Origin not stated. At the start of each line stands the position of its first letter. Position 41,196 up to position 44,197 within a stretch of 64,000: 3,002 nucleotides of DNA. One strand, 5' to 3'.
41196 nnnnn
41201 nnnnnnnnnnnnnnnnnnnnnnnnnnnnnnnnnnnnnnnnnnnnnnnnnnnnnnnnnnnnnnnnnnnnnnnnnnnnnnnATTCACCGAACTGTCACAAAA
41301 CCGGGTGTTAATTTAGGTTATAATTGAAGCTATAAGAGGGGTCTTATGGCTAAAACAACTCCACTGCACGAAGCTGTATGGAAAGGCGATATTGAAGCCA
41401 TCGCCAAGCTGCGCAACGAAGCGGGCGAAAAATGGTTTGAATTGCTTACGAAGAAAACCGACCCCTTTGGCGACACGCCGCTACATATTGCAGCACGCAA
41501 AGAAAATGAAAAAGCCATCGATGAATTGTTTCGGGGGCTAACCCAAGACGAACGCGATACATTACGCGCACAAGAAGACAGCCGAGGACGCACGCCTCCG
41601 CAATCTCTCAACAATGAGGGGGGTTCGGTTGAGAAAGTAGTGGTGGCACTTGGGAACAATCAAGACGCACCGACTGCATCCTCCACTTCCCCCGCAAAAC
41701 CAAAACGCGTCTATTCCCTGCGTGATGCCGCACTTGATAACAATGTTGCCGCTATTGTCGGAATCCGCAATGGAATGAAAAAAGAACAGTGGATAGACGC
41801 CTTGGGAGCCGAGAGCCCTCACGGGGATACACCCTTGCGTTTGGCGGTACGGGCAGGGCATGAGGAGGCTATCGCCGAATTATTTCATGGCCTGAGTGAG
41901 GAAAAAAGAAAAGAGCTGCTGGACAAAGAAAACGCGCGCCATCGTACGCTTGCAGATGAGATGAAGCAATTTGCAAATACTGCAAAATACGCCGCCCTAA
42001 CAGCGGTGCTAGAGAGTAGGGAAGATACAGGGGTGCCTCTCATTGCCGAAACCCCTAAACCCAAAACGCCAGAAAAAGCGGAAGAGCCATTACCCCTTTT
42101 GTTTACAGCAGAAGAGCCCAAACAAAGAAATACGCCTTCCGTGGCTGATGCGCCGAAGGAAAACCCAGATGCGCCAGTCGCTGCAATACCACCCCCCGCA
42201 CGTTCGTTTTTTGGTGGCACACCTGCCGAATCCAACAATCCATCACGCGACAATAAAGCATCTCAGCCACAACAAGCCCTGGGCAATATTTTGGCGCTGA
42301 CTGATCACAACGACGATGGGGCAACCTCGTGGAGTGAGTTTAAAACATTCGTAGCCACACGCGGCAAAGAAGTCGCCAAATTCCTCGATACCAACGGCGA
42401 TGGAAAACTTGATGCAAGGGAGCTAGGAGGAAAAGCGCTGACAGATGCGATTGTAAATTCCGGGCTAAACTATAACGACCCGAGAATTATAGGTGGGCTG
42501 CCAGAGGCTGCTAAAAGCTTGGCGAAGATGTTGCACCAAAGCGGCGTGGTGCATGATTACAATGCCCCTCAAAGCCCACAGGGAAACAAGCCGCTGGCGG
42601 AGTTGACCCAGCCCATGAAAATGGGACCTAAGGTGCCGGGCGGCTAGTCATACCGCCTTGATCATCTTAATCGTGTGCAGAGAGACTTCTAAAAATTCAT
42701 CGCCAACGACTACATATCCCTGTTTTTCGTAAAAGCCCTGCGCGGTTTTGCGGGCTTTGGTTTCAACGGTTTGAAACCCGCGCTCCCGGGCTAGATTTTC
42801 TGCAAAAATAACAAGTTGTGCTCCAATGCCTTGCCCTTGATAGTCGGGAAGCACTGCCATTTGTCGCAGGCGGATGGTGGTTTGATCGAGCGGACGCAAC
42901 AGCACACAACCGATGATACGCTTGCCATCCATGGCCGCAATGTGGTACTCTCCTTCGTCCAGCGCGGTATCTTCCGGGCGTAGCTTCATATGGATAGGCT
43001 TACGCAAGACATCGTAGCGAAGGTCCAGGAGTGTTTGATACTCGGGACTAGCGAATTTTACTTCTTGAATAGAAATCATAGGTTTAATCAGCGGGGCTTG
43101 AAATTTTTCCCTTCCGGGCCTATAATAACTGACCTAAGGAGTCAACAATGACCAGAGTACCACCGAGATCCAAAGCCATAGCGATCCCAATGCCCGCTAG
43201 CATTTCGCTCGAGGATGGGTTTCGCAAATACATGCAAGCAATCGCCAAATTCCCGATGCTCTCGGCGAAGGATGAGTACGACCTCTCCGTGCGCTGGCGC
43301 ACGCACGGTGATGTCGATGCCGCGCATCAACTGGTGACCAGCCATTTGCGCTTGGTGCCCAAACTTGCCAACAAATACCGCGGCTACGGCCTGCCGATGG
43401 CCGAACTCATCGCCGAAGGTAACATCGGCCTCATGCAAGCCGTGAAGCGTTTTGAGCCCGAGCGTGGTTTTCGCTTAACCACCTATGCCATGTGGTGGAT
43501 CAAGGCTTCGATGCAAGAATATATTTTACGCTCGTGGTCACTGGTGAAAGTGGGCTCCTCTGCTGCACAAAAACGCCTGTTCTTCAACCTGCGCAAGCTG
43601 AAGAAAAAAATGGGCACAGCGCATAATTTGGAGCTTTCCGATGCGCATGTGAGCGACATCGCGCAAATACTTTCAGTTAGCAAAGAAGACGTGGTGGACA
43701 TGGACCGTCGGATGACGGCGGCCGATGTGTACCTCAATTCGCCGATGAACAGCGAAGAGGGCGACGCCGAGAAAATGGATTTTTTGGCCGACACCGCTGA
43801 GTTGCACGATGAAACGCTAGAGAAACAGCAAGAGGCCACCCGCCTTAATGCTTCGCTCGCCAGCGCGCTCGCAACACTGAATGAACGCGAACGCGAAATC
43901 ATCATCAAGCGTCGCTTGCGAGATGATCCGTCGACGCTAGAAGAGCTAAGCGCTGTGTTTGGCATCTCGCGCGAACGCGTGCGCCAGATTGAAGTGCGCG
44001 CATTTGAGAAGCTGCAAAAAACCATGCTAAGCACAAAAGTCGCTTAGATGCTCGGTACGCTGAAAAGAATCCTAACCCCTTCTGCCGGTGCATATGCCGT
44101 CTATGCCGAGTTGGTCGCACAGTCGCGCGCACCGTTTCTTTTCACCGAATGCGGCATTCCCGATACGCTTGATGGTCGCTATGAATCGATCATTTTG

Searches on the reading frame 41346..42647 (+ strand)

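Call 74: search_protein_families(library=pfam, proteins=[window:41346-42647:+], max_evalue=0.0001)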
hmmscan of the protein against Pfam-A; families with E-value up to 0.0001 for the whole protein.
window:41346-42647:+ (433 aa): 5 families
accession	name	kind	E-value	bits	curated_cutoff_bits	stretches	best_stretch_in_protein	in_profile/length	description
PF00023.36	Ank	-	2e-10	40.8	21.1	0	42-61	2-21/33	Ankyrin repeat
PF12796.13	Ank_2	-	2.6e-09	38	27.3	0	7-84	1-63/90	Ankyrin repeats (3 copies)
PF13637.12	Ank_4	-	4.7e-08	33.5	22.7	0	41-58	29-46/50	Ankyrin repeats (many copies)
PF13606.12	Ank_3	-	7.9e-06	26.2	22.3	0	42-63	2-23/30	Ankyrin repeat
PF13202.12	EF-hand_5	-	1.3e-05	24.9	25.9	0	346-360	7-21/25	EF hand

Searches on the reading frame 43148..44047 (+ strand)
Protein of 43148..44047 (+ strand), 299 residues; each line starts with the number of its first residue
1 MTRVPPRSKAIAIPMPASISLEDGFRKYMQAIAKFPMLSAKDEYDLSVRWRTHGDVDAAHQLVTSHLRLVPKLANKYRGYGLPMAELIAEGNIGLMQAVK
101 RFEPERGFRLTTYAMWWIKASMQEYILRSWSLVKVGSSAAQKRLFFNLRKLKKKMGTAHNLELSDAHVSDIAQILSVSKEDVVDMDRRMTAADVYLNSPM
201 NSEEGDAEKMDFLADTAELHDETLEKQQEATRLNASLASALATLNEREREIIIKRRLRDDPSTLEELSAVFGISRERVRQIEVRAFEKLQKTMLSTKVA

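Call 74: search_protein_families(library=pfam, proteins=[window:43148-44047:+], max_evalue=0.0001)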
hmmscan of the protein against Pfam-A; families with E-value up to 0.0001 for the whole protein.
window:43148-44047:+ (299 aa): 3 families
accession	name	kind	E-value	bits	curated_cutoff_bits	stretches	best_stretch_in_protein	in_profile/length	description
PF04545.22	Sigma70_r4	-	3.1e-18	65.5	24.1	1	240-291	1-50/50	Sigma-70, region 4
PF04542.20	Sigma70_r2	-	1.2e-17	63.9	24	1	62-130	1-69/71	Sigma-70 region 2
PF00140.25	Sigma70_r1_2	-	3.2e-05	24.2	22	1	25-51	3-29/34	Sigma-70 factor, region 1.2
